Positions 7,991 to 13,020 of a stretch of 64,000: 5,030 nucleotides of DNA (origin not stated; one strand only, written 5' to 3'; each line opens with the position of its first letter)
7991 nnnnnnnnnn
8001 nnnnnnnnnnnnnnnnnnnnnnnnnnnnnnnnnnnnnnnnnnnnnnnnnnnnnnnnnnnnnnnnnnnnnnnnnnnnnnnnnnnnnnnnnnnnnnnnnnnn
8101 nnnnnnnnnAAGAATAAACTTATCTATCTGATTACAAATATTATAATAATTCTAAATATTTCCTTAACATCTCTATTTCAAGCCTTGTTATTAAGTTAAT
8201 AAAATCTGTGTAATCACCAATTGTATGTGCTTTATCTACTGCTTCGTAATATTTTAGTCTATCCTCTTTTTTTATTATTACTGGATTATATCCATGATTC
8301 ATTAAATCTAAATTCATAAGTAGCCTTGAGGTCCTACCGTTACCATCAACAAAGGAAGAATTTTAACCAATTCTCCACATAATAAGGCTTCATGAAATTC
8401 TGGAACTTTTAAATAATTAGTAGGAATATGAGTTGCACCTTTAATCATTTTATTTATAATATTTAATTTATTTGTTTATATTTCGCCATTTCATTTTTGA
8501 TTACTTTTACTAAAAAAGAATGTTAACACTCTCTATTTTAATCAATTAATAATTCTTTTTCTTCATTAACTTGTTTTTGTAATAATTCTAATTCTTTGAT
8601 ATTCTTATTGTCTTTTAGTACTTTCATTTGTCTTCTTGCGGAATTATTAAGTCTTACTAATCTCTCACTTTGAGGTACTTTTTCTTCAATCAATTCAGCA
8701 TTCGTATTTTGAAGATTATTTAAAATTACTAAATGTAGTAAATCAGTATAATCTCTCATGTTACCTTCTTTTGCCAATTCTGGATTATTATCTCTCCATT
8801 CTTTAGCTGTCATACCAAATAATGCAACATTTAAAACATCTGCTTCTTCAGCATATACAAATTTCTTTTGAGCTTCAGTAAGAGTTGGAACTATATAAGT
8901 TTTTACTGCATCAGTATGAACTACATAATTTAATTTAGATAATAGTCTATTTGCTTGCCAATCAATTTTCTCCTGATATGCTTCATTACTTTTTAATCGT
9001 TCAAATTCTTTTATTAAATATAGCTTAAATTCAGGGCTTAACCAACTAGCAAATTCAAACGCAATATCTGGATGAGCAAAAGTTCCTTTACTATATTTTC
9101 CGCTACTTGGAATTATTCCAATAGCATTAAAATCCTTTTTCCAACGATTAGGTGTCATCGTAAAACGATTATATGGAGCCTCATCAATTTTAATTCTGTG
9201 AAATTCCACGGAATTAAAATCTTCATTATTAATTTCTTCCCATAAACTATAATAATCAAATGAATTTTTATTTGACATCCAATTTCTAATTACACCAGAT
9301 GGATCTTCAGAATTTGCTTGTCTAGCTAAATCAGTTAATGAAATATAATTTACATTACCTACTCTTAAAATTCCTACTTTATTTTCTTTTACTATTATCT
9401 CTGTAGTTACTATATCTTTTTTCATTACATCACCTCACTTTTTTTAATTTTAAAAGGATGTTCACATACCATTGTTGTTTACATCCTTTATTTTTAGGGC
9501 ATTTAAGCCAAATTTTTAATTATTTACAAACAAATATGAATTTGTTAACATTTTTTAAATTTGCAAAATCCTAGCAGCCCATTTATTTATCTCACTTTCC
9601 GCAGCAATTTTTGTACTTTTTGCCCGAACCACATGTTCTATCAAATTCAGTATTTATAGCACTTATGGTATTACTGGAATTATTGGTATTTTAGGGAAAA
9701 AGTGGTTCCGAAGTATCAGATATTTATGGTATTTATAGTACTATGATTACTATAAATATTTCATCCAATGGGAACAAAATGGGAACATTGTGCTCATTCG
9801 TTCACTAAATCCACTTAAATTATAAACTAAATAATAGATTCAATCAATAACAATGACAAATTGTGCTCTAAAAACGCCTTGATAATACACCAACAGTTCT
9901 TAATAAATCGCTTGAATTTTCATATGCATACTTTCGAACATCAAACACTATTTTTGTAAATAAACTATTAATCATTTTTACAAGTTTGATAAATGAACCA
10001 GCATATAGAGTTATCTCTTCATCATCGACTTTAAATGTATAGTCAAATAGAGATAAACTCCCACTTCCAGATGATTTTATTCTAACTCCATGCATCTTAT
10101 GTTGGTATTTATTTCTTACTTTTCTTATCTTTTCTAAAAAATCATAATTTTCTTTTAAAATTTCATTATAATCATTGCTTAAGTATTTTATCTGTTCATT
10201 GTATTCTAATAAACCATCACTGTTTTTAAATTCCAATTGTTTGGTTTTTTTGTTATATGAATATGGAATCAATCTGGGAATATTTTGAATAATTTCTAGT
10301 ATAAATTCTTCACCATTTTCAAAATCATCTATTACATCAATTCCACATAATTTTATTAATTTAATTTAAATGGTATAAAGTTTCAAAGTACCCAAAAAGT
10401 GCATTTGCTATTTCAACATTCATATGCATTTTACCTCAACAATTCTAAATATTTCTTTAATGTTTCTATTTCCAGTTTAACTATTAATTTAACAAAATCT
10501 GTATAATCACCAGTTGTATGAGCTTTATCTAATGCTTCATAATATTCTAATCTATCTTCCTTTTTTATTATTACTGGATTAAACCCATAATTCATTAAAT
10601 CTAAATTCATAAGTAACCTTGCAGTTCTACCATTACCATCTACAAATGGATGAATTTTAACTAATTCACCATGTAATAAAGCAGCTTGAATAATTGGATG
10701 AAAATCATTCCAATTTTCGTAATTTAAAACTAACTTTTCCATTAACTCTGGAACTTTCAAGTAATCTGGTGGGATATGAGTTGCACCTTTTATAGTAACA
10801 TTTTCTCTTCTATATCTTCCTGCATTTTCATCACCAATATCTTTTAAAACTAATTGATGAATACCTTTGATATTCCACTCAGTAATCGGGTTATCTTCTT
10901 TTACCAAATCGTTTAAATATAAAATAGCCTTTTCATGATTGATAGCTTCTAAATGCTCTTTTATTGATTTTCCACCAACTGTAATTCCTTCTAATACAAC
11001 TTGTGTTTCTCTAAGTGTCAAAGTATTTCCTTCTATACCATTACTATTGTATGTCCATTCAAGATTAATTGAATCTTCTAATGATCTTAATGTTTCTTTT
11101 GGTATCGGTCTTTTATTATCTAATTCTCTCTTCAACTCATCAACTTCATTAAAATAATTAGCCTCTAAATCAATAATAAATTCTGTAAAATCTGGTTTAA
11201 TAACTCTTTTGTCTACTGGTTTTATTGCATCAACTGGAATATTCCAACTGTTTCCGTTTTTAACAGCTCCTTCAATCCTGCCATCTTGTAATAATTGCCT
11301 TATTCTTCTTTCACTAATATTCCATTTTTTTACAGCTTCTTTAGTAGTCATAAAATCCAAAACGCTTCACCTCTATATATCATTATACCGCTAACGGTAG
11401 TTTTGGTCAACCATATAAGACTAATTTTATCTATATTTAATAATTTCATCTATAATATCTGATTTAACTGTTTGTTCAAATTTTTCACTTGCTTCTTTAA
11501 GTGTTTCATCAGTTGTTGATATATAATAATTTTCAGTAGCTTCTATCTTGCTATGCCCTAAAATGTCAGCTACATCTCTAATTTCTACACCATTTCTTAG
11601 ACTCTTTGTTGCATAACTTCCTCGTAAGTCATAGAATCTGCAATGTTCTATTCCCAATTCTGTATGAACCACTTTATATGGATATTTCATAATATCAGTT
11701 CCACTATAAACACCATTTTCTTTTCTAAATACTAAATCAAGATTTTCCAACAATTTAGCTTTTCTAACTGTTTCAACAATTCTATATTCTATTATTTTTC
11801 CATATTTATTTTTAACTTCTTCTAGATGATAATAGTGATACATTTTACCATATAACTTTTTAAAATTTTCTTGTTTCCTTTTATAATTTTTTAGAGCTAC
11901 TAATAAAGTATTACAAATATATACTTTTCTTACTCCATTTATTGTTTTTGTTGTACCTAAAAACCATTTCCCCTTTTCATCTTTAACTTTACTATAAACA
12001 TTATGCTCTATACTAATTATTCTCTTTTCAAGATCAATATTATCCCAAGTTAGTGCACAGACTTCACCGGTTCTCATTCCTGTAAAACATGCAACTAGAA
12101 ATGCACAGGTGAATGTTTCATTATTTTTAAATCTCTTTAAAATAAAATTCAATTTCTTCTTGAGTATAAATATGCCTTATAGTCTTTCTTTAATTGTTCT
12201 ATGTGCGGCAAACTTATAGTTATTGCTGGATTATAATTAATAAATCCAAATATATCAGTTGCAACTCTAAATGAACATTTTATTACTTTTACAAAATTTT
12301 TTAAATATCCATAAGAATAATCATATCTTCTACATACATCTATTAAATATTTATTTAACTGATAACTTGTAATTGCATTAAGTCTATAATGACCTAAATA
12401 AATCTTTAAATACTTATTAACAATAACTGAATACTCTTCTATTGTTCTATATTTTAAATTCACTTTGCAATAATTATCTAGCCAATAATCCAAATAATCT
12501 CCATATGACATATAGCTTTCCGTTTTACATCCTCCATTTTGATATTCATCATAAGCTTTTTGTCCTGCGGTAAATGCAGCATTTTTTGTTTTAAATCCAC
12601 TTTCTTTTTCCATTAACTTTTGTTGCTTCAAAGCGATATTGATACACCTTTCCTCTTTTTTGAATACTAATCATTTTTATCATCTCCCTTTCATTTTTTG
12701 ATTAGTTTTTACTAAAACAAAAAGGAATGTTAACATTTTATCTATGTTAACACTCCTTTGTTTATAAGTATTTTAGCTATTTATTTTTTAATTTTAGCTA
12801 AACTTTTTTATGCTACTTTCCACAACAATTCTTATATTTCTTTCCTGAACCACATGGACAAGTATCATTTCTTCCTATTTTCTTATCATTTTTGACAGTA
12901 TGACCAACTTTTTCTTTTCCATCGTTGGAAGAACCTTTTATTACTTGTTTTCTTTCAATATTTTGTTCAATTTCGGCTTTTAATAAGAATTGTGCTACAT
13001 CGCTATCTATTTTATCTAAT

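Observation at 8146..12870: Integrative island in the 3' end of secA carrying a Fic module, next to a decayed sister copy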

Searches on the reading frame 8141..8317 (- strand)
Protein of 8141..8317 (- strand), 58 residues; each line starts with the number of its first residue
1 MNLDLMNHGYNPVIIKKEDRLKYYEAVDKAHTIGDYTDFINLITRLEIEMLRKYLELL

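Call 6: search_protein_families(library=pfam, proteins=[window:8141-8317:-], max_evalue=0.01)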
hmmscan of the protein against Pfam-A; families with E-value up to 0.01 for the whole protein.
window:8141-8317:- (58 aa): 0 families

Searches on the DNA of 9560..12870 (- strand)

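Call 76: search_dna_similar(query=window:9560-12870:-, collection=phages, mode=distant, max_rows=8)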
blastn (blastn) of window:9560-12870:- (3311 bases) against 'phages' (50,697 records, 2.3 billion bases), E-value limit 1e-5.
Records with a match: 1; places in all: 1; records where one place covers at least 80% of the query: 0.
Best place of each record, by identity: 80-90% 1.
By first word of the organism name: uncultured 1.
By host as written in the record: - 1.
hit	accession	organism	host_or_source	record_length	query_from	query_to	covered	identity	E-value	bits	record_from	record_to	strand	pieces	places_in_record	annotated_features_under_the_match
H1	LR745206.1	uncultured phage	metagenomic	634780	1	49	1%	87.8%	1e-6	63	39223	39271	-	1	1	record has no annotation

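Call 77: search_dna_similar(query=window:9560-12870:-, collection=plasmids, mode=distant, max_rows=8)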
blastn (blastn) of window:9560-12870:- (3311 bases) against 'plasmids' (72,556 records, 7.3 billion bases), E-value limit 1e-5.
Records with a match: 29; places in all: 30; records where one place covers at least 80% of the query: 0.
Best place of each record, by identity: 80-90% 2; 60-80% 27.
By first word of the organism name: Clostridium 6; Fusobacterium 4; Cetobacterium 3; Priestia 3; Campylobacter 3; Lysinibacillus 2; Peribacillus 2; Metabacillus 1; Bacillus 1; Francisella 1; and 3 more.
By predicted mobility (MOB-suite, as given by PLSDB): non-mobilizable 25; conjugative 2; mobilizable 2.
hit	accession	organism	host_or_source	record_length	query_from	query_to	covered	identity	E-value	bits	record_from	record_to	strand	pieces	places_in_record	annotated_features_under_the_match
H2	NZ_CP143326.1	Cetobacterium somerae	intestine of Yellow Catfish,pure culture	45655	1746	2368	19%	68.6%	5e-55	224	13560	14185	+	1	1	Fic family protein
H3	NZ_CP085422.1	Priestia megaterium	single cell,soil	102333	1808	2425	19%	67.8%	4e-43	185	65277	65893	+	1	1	Fic family protein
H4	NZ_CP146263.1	Priestia megaterium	Nicotiana tabacum L.,Cell ...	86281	1808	2425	19%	67.8%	4e-43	185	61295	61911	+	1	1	Fic family protein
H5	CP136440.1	Priestia filamentosa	Leaves of Cigar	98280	1808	2425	19%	67.2%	1e-37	167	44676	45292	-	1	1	Fic family protein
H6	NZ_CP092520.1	Cetobacterium somerae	Danio rerio,tissue sample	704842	1725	2347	19%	65.0%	1e-17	100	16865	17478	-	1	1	Fic family protein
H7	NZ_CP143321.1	Cetobacterium somerae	intestine of Yellow Catfish,pure culture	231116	1811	2379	17%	68.5%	2e-47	199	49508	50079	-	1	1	Fic family protein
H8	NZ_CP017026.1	Campylobacter coli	Cell culture,Housefly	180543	1775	2350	17%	66.3%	1e-31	147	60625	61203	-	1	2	Fic family protein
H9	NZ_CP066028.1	Campylobacter coli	-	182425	1775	2350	17%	66.3%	1e-31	147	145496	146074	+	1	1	Fic family protein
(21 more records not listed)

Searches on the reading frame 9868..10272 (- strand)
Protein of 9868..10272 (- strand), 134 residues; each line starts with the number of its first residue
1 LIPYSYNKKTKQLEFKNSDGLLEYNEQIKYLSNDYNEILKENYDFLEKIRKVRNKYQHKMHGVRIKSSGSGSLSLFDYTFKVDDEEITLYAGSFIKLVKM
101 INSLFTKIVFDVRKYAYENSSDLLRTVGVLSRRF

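Call 6: search_protein_families(library=pfam, proteins=[window:9868-10272:-], max_evalue=0.01)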
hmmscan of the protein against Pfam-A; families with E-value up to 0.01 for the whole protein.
window:9868-10272:- (134 aa): 0 families

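Call 19: search_protein_families(library=padloc, proteins=[window:9868-10272:-], max_evalue=0.01)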
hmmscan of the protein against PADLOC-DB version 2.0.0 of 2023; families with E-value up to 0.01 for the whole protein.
window:9868-10272:- (134 aa): 1 family
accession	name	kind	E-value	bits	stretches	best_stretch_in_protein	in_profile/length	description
PDLC01795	CARF1--CARF_HEPN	-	0.0067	13.5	1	8-64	344-393/449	-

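Call 20: search_protein_families(library=ncbifam, proteins=[window:9868-10272:-], max_evalue=0.01)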
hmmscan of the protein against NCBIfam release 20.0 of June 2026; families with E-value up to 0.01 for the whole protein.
window:9868-10272:- (134 aa): 0 families
